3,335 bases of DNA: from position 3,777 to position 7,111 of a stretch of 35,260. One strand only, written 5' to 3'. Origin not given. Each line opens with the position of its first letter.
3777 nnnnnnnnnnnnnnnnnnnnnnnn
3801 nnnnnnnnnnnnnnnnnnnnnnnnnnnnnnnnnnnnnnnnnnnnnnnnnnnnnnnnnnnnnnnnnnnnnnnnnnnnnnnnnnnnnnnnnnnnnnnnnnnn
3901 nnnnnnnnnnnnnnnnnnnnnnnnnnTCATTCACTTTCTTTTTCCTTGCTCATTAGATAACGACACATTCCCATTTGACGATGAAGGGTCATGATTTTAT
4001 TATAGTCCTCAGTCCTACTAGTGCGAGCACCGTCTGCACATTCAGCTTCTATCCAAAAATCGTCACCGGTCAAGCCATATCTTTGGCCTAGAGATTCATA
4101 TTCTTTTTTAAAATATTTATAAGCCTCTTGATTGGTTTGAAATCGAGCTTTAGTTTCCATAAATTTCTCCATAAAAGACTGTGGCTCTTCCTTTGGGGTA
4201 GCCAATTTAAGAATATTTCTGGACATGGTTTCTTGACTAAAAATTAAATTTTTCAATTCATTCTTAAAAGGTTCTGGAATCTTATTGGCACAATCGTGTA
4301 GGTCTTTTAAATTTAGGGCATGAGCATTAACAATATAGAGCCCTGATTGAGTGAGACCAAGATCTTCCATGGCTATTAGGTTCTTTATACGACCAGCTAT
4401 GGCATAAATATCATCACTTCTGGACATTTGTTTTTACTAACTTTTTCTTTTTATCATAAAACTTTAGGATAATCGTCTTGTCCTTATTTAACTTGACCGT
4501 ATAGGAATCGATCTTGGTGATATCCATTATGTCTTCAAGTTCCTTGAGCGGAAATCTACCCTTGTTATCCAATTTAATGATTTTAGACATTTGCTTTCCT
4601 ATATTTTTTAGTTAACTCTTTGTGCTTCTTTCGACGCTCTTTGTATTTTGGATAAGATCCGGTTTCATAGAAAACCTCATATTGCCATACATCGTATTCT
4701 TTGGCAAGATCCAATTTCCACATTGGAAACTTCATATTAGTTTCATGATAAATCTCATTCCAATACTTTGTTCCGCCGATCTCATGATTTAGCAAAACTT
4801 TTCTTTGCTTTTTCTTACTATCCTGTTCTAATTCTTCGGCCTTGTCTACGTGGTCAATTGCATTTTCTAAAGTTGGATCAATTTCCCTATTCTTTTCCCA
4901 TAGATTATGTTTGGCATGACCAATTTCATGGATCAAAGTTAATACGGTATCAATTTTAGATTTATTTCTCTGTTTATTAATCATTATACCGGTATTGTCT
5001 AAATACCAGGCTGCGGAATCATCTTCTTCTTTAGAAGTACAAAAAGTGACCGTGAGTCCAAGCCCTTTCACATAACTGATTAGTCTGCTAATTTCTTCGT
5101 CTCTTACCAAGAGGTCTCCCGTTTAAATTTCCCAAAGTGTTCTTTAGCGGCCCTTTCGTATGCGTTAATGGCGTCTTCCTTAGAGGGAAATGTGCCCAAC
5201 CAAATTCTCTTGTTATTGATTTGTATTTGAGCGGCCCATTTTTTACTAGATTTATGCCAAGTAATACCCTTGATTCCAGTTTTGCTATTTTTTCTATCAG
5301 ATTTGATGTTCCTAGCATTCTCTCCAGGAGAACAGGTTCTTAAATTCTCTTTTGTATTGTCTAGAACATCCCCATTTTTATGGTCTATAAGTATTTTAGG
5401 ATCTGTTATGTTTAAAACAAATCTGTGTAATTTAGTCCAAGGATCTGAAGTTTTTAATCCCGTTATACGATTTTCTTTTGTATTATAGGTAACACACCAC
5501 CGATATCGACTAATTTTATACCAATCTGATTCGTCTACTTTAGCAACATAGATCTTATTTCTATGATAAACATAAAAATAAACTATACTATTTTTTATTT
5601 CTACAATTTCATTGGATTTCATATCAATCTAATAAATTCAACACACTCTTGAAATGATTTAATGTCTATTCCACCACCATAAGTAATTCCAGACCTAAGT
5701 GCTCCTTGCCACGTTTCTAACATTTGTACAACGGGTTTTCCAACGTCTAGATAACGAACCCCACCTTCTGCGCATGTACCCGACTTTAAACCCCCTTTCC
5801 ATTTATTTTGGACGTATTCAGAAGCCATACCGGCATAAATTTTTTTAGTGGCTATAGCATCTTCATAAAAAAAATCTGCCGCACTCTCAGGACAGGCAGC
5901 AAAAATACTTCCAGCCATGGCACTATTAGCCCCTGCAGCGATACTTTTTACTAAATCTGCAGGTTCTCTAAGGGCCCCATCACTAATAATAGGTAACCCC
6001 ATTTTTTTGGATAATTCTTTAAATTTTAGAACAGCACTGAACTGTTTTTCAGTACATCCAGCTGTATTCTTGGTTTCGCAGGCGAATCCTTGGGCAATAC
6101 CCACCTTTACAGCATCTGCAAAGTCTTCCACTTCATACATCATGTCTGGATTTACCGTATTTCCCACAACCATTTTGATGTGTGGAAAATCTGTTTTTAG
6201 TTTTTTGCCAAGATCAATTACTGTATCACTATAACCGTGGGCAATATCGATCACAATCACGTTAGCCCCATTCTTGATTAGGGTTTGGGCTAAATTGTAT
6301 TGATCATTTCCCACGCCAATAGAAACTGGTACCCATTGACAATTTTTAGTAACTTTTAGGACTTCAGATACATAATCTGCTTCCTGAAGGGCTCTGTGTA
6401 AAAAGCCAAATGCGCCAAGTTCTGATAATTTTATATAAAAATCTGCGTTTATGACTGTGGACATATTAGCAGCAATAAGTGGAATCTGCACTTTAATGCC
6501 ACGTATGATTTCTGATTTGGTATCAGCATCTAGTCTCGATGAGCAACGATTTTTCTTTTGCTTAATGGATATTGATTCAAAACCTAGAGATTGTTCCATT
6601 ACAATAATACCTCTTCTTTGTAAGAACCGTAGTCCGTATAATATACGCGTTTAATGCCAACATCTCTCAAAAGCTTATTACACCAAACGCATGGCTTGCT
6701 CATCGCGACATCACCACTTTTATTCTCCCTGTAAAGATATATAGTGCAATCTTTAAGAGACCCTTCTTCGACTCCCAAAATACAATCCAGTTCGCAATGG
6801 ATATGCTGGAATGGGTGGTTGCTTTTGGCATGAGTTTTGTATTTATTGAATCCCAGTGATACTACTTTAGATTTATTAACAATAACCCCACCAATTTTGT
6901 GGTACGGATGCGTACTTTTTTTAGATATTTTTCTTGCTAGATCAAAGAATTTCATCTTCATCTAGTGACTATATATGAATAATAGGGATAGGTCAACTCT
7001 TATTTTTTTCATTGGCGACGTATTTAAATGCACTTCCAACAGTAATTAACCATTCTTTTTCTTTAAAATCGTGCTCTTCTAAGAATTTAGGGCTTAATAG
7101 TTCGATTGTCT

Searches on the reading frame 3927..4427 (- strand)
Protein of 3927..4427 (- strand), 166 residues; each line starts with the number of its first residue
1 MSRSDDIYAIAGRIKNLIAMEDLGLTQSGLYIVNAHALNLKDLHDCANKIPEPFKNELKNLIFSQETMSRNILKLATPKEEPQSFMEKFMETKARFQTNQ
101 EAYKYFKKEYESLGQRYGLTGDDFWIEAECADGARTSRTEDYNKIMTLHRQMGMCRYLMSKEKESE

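Call 3: search_protein_families(library=pfam, proteins=[window:3927-4427:-], max_evalue=1)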
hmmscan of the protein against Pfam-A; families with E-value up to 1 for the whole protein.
window:3927-4427:- (166 aa): 1 family
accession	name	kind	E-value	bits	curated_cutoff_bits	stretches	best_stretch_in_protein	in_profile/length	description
PF12644.12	DUF3782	-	0.039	14.6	24.4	1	81-120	2-41/78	Protein of unknown function (DUF3782)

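Call 4: search_protein_families(library=phrogs, proteins=[window:3927-4427:-], max_evalue=0.01)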
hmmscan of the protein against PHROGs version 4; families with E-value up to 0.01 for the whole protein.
window:3927-4427:- (166 aa): 0 families

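Call 24: search_protein_families(library=ncbifam, proteins=[window:3927-4427:-], max_evalue=0.1)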
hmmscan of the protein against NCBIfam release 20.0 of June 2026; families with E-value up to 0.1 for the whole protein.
window:3927-4427:- (166 aa): 1 family
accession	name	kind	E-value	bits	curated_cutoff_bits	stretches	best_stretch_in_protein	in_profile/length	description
NF002496.0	PRK01827.1-2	equivalog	0.028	13.5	325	1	58-124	89-155/318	thymidylate synthase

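Call 25: search_protein_families(library=padloc, proteins=[window:3927-4427:-], max_evalue=0.1)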
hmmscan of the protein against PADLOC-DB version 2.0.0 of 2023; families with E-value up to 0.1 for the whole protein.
window:3927-4427:- (166 aa): 0 families

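Call 51: search_protein_families(library=pfam, proteins=[window:3927-4427:-], max_evalue=1)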
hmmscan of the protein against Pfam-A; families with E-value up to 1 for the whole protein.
window:3927-4427:- (166 aa): 1 family
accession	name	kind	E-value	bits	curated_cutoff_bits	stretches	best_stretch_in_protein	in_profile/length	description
PF12644.12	DUF3782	-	0.039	14.6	24.4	1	81-120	2-41/78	Protein of unknown function (DUF3782)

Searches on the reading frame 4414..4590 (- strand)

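Call 51: search_protein_families(library=pfam, proteins=[window:4414-4590:-], max_evalue=1)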
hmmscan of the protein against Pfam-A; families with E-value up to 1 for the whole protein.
window:4414-4590:- (58 aa): 1 family
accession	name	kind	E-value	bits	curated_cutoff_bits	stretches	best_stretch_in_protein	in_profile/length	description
PF04640.20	PLATZ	-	0.046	14.8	25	1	15-51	11-45/79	PLATZ transcription factor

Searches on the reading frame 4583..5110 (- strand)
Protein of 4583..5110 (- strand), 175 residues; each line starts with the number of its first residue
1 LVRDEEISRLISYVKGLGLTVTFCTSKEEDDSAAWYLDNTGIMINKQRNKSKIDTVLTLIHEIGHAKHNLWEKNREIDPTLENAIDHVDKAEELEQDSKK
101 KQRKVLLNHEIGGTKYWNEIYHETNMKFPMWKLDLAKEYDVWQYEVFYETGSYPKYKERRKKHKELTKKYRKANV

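Call 19: search_protein_families(library=pfam, proteins=[window:4583-5110:-], max_evalue=0.001)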
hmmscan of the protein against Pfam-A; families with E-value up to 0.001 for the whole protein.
window:4583-5110:- (175 aa): 0 families

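Call 51: search_protein_families(library=pfam, proteins=[window:4583-5110:-], max_evalue=1)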
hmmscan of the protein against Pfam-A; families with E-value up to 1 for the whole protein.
window:4583-5110:- (175 aa): 2 families
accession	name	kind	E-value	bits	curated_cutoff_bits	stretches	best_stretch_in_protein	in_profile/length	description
PF06114.19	Peptidase_M78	-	0.085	13.1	22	1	17-69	4-56/123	IrrE N-terminal-like domain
PF13582.12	Reprolysin_3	-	0.089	13.8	22.4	1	12-65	75-116/123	Metallo-peptidase family M12B Reprolysin-like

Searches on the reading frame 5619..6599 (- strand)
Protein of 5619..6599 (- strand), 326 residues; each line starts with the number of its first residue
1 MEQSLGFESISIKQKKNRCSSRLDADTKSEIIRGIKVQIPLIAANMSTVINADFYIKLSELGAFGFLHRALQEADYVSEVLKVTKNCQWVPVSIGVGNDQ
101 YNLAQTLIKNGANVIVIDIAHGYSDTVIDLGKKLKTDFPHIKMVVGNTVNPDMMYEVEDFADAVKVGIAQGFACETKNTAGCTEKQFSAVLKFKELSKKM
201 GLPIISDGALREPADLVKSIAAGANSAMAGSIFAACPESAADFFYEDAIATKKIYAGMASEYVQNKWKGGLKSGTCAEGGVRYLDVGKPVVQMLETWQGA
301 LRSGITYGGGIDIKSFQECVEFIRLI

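Call 19: search_protein_families(library=pfam, proteins=[window:5619-6599:-], max_evalue=0.001)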
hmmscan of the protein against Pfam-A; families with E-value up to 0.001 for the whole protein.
window:5619-6599:- (326 aa): 2 families
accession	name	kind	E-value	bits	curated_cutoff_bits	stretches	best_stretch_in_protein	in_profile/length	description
PF00478.31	IMPDH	-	5.1e-59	200.4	25.6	1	5-324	2-333/345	IMP dehydrogenase / GMP reductase domain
PF03060.21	NMO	-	1.1e-05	25.5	28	0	32-106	5-79/331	Nitronate monooxygenase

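Call 24: search_protein_families(library=ncbifam, proteins=[window:5619-6599:-], max_evalue=0.1)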
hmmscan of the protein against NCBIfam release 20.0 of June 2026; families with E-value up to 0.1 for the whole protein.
window:5619-6599:- (326 aa): 21 families
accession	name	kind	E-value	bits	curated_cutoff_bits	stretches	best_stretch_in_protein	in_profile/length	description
TIGR01302.1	IMP_dehydrog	equivalog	2.5e-48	165.1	481.5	2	90-317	215-449/450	IMP dehydrogenase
NF003966.0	PRK05458.1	equivalog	5.2e-47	160.7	344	1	4-318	5-311/327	GMP reductase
NF003470.0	PRK05096.1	equivalog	1.4e-46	159.2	397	1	3-325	7-336/347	GMP reductase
TIGR01306.1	GMP_reduct_2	equivalog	1.3e-42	146.4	465.65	1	7-318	4-307/321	GMP reductase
TIGR01305.1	GMP_reduct_1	equivalog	2.4e-39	135.3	492.15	1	3-325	6-335/343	GMP reductase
NF005869.0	PRK07807.1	equivalog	2.1e-35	122.7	549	2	90-318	218-457/479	GuaB1 family IMP dehydrogenase-related protein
NF052358.1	GMPRedGuaB1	equivalog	6.9e-35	121.1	675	1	91-319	219-458/479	GMP reductase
NF005311.0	PRK06843.1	equivalog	1.4e-32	113.1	779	2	90-260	144-314/404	inosine 5-monophosphate dehydrogenase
TIGR01303.1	IMP_DH_rel_1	equivalog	1.9e-31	109.5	562.75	1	91-263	217-390/475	GuaB1 family IMP dehydrogenase-related protein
NF005493.0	PRK07107.1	equivalog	3.9e-19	68.6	585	1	94-319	236-472/502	IMP dehydrogenase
TIGR01304.1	IMP_DH_rel_2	equivalog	1.3e-13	51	342.1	2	84-318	126-360/365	GuaB3 family IMP dehydrogenase-related protein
NF002231.0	PRK01130.1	subfamily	0.00041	19.4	189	1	105-242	90-222/230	putative N-acetylmannosamine-6-phosphate 2-epimerase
TIGR03572.1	WbuZ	equivalog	0.00079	18.9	299.7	0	76-119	61-104/232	glycosyl amidation-associated protein WbuZ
TIGR03151.1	enACPred_II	equivalog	0.012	14.9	453.1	1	31-252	4-212/307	enoyl-[acyl-carrier-protein] reductase FabK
TIGR02151.1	IPP_isom_2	equivalog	0.013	14.5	281.3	1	198-236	256-295/338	type 2 isopentenyl-diphosphate Delta-isomerase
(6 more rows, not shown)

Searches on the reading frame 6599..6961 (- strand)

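Call 19: search_protein_families(library=pfam, proteins=[window:6599-6961:-], max_evalue=0.001)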
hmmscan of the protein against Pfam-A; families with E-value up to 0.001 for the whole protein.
window:6599-6961:- (120 aa): 2 families
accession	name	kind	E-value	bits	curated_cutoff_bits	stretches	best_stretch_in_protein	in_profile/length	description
PF00383.29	dCMP_cyt_deam_1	-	1.5e-11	44.5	25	1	4-108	6-100/102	Cytidine and deoxycytidylate deaminase zinc-binding region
PF14437.12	MafB19-deam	-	0.00048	20.5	27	0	10-108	12-99/142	MafB19-like deaminase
